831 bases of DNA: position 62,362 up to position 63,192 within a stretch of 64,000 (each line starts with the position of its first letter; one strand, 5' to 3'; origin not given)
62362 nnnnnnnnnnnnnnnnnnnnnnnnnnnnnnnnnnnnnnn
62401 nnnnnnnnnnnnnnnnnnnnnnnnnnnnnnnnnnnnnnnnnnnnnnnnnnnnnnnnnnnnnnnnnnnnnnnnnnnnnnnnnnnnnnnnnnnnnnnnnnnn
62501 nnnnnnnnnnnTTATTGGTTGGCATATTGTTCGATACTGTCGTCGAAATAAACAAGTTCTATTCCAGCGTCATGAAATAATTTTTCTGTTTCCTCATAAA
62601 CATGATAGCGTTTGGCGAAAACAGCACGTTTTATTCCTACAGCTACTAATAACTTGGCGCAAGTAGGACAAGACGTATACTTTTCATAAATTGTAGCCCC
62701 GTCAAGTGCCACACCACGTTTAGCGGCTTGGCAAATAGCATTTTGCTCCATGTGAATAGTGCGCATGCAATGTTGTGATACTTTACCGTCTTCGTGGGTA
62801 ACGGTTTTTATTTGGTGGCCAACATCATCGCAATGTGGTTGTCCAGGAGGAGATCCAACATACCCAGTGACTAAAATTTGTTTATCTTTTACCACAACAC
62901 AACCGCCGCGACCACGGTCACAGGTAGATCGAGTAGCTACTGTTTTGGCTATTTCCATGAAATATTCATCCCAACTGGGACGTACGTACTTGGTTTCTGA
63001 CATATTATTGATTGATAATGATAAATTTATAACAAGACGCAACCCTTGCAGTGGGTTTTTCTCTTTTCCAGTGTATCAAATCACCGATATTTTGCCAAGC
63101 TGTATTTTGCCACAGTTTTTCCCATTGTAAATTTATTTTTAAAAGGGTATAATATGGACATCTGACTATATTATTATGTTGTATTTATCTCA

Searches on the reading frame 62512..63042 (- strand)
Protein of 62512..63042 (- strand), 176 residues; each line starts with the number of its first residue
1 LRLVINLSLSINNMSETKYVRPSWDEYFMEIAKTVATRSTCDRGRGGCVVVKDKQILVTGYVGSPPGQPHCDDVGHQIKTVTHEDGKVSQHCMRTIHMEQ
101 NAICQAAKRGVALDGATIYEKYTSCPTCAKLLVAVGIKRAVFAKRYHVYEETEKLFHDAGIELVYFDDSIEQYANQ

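Call 79: find_encoding_contigs(protein=window:62512-63042:-, flank=10000, max_places=2)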
Protein window:62512-63042:- (176 aa): no gene with exactly this product is on record in the collection.
